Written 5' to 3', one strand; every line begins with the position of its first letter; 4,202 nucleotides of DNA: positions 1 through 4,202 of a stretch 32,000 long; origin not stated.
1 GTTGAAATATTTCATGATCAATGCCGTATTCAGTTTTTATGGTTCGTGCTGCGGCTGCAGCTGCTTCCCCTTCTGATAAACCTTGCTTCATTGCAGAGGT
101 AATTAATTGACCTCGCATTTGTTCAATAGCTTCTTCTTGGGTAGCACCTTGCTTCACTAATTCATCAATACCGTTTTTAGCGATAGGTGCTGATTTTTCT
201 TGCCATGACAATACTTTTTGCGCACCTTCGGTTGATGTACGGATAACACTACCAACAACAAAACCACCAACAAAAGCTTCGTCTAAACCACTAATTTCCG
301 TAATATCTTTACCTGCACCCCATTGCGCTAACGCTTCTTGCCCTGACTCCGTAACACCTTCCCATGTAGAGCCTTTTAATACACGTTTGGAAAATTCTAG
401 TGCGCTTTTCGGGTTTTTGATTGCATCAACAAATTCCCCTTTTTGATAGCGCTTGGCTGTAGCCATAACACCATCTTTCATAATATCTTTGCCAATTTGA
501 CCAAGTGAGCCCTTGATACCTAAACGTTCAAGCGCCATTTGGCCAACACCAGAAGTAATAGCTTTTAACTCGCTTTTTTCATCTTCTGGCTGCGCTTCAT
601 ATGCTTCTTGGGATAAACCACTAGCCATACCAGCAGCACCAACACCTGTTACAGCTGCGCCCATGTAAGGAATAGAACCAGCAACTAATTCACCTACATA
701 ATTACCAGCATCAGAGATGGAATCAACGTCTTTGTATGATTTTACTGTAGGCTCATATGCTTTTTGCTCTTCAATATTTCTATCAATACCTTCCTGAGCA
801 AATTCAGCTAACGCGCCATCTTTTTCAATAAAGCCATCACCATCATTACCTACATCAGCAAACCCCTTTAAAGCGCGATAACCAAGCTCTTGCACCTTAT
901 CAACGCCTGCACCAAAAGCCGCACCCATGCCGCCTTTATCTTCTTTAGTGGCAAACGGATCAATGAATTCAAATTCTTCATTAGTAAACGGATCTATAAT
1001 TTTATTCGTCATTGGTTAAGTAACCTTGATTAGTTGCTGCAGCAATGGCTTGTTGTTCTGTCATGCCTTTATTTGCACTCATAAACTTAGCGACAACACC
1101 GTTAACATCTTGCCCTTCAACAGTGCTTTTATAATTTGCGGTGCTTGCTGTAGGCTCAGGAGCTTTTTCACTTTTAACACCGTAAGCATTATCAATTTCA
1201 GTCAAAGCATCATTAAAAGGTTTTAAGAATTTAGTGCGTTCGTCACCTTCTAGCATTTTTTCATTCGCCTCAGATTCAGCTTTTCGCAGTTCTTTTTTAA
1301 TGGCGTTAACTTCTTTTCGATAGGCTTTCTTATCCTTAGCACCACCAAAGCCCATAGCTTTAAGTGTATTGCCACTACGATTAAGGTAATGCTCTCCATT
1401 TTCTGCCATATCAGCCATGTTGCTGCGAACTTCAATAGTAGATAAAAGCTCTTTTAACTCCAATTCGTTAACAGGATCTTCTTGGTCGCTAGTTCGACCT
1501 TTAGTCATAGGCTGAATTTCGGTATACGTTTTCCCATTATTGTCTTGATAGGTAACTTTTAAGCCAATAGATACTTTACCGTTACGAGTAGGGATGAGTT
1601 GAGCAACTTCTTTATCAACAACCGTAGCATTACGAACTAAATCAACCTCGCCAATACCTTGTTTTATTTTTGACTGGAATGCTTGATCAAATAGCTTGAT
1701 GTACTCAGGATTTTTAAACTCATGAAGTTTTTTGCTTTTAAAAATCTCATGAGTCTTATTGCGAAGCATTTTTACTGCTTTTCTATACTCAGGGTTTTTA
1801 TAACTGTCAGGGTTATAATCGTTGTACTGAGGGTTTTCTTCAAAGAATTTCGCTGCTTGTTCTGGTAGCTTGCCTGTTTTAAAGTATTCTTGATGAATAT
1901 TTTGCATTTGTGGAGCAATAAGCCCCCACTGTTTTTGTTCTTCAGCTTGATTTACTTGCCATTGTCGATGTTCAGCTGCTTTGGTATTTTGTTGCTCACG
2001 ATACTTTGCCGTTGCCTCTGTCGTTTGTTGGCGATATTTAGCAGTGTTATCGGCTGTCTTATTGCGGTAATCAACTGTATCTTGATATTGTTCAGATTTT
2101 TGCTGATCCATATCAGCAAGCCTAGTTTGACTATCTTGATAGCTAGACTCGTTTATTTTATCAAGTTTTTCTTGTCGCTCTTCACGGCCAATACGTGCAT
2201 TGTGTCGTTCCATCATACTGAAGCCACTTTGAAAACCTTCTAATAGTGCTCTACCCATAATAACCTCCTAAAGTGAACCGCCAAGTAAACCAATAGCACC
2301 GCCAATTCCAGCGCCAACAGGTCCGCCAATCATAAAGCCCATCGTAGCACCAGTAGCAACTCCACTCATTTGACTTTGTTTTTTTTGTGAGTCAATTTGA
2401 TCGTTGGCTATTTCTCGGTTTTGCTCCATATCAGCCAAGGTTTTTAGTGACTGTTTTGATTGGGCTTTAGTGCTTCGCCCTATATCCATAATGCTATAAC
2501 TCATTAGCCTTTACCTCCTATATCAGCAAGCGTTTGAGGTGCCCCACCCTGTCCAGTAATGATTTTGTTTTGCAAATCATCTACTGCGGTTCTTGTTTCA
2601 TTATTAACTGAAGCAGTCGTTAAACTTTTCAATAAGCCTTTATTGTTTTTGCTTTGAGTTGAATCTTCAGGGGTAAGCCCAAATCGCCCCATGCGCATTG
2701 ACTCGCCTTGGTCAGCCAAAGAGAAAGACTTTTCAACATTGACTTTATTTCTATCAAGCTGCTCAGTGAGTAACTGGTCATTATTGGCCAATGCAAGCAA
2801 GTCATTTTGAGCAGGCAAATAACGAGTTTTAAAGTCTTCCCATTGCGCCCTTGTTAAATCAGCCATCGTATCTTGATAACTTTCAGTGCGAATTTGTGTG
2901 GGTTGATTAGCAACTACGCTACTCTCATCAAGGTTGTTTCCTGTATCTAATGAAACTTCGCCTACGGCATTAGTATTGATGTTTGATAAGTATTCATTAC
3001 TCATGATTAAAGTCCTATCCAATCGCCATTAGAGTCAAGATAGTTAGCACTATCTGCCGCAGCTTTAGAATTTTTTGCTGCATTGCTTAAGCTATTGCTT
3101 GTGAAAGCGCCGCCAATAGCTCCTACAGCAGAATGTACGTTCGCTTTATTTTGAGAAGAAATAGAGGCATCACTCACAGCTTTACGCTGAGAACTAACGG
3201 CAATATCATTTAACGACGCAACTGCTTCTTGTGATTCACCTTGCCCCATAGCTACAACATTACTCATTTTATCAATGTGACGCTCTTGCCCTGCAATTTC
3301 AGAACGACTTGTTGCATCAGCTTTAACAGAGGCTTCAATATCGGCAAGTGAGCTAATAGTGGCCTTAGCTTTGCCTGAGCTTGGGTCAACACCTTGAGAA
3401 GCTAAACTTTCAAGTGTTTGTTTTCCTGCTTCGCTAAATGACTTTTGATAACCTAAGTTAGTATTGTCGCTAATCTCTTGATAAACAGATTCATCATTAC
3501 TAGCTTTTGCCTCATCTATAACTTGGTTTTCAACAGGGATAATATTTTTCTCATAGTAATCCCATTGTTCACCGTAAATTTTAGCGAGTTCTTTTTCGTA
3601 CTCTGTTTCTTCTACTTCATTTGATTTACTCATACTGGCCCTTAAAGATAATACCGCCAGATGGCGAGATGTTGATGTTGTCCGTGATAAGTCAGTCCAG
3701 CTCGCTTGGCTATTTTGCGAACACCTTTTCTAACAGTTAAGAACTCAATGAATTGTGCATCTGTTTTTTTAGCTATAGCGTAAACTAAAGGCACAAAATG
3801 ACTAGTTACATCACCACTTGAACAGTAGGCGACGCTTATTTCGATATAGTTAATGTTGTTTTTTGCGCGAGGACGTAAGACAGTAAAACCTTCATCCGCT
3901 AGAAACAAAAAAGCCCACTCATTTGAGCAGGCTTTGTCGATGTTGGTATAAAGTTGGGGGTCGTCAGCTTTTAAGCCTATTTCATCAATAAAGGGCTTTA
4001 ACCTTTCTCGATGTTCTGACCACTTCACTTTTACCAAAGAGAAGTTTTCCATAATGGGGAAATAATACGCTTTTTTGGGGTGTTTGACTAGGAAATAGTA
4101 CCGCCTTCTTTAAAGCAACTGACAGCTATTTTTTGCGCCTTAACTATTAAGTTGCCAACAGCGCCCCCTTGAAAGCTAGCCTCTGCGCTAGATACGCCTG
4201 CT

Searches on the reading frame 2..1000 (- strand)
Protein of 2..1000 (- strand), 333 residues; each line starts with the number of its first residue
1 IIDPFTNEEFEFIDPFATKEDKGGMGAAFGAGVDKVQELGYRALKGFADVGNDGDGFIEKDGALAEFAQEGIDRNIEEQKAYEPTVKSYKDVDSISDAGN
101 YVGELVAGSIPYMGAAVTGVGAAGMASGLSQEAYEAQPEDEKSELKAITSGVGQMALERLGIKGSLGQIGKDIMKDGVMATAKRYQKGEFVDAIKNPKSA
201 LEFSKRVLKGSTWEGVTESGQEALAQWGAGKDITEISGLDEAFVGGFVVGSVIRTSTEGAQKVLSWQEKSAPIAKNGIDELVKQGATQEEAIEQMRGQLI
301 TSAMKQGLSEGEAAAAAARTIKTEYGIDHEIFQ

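Call 63: search_protein_families(library=ncbifam, proteins=[window:2-1000:-], max_evalue=0.01)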
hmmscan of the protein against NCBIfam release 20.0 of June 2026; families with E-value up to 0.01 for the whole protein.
window:2-1000:- (333 aa): 0 families

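Call 79: search_protein_families(library=phrogs, proteins=[window:2-1000:-])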
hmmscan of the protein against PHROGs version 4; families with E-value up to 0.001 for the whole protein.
window:2-1000:- (333 aa): 1 family
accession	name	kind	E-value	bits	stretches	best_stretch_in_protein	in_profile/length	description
phrog_6958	-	head and packaging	3.1e-11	42.8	1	17-287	59-354/1052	virion structural protein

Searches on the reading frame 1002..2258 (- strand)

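Call 10: search_protein_families(library=phrogs, proteins=[window:1002-2258:-])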
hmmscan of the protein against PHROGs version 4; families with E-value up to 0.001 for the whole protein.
window:1002-2258:- (418 aa): 1 family
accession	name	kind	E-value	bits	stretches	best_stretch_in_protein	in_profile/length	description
phrog_601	-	unknown function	2.6e-22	80.9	1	4-346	3-333/443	-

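Call 63: search_protein_families(library=ncbifam, proteins=[window:1005-2258:-], max_evalue=0.01)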
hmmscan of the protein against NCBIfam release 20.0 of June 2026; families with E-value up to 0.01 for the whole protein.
window:1005-2258:- (418 aa): 0 families

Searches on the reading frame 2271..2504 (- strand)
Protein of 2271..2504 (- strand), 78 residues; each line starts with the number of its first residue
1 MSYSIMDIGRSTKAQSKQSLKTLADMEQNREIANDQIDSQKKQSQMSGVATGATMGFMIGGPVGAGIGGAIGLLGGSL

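Call 63: search_protein_families(library=ncbifam, proteins=[window:2271-2504:-], max_evalue=0.01)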
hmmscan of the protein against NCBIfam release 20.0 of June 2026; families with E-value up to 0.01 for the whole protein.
window:2271-2504:- (78 aa): 1 family
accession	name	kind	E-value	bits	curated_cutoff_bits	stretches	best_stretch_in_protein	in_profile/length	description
TIGR03789.1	pdsO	hypoth_equivalog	1.1e-07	31.8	152.2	1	25-74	23-72/243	sortase-associated OmpA-like protein PdsO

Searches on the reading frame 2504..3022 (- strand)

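Call 10: search_protein_families(library=phrogs, proteins=[window:2504-3022:-])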
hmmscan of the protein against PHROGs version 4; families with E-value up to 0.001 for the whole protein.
window:2504-3022:- (172 aa): 1 family
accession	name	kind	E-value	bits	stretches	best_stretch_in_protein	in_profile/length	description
phrog_596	-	unknown function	4.6e-33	115.2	1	44-170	18-143/148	-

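Call 63: search_protein_families(library=ncbifam, proteins=[window:2507-3022:-], max_evalue=0.01)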
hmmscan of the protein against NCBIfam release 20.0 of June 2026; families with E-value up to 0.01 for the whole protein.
window:2507-3022:- (172 aa): 0 families

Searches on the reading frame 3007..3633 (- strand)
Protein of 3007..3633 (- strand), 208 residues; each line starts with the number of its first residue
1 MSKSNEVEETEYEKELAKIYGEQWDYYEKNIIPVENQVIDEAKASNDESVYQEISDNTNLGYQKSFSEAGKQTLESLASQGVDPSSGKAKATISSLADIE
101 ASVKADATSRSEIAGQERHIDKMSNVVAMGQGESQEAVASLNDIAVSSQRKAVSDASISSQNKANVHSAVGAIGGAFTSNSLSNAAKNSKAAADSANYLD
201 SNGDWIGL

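Call 10: search_protein_families(library=phrogs, proteins=[window:3007-3633:-])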
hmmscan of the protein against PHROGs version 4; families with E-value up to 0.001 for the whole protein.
window:3007-3633:- (208 aa): 2 families
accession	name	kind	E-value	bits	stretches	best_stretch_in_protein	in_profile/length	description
phrog_611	-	unknown function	4e-43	148.5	1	3-195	7-199/218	-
phrog_8003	-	head and packaging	5.3e-07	30.2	1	17-186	77-244/389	virion structural protein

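Call 17: search_protein_families(library=pfam, proteins=[window:3007-3633:-], max_evalue=0.01)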
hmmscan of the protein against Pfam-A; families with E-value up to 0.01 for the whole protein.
window:3007-3633:- (208 aa): 1 family
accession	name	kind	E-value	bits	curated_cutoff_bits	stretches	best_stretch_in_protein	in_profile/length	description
PF11312.14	Methyltransf_34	-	0.006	16.3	26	1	62-196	26-160/304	Putative SAM-dependent methyltransferase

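Call 28: find_related_loci(query=window:3007-3633:-, collection=viral_contigs, flank=4000)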
Query window:3007-3633:- (208 aa) in viral_contigs; peptide patterns used: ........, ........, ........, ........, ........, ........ (x = any residue, [..] = any of these).
22 stretches matched a pattern; 8 encode a relative of the query (tblastn E <= 1e-3); 8 distinct loci.
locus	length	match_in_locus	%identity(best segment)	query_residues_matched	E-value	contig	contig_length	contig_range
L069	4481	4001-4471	66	1-157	2e-67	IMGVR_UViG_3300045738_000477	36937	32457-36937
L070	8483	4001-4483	65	1-161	6e-68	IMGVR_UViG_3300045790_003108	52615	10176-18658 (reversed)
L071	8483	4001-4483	64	1-161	1e-66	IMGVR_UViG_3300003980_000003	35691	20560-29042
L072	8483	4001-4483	63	1-161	2e-66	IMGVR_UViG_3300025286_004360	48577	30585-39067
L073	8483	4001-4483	63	1-161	6e-66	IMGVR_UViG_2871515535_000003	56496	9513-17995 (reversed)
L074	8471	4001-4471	63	1-157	3e-64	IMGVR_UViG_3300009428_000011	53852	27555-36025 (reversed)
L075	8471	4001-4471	63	1-157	3e-64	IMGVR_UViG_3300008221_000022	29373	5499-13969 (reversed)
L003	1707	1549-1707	96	16-68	3e-30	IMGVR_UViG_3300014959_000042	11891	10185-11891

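Call 63: search_protein_families(library=ncbifam, proteins=[window:3010-3633:-], max_evalue=0.01)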
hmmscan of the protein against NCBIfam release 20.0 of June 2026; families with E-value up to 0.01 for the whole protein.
window:3010-3633:- (208 aa): 0 families

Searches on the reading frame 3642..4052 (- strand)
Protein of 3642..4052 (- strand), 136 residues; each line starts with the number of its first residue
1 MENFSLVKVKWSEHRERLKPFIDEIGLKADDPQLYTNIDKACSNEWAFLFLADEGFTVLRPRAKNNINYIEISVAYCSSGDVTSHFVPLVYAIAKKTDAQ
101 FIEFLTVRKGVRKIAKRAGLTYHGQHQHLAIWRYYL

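Call 10: search_protein_families(library=phrogs, proteins=[window:3642-4052:-])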
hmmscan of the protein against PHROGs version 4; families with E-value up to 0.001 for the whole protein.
window:3642-4052:- (136 aa): 1 family
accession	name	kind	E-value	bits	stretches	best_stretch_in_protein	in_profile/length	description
phrog_610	-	unknown function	3.5e-21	76.6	1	17-133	4-121/124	-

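Call 17: search_protein_families(library=pfam, proteins=[window:3642-4052:-], max_evalue=0.01)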
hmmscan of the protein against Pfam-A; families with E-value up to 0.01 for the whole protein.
window:3642-4052:- (136 aa): 0 families

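Call 38: find_related_loci(query=A3, collection=viral_contigs, flank=1500)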
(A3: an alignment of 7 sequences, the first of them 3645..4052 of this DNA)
Query A3 (136 aa) in viral_contigs; peptide patterns used: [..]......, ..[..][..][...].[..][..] (x = any residue, [..] = any of these).
122 stretches matched a pattern; 22 encode a relative of the query (tblastn E <= 1e-3); 22 distinct loci.
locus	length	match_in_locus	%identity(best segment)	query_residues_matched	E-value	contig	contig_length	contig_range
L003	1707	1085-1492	63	1-136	5e-58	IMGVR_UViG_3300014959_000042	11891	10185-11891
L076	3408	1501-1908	60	1-136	8e-53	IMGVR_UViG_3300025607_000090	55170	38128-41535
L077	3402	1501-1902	52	1-134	1e-45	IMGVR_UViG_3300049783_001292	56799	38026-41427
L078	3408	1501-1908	49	1-136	1e-39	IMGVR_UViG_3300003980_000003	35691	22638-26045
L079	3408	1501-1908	49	1-136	1e-39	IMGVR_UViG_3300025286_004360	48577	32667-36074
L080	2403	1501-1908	49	1-136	3e-39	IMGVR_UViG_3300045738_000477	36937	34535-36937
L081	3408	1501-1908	49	1-136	3e-39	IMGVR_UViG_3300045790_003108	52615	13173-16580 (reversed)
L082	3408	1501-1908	48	1-136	3e-39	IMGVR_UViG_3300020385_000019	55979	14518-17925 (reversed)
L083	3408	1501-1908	48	1-136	3e-38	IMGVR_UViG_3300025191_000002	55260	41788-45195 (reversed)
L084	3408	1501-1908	47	1-136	4e-38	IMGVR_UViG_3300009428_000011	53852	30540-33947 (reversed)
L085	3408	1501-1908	47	1-136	4e-38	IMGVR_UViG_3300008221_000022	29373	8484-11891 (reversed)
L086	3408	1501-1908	47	1-136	2e-37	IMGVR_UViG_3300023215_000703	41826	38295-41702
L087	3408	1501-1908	47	1-136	1e-36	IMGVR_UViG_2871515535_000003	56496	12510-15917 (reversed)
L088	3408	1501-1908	45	1-136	3e-36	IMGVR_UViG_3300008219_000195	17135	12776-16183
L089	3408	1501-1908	45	1-136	5e-36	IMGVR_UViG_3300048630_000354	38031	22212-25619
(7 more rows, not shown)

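Call 63: search_protein_families(library=ncbifam, proteins=[window:3645-4052:-], max_evalue=0.01)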
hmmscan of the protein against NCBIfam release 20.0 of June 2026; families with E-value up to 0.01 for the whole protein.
window:3645-4052:- (136 aa): 0 families
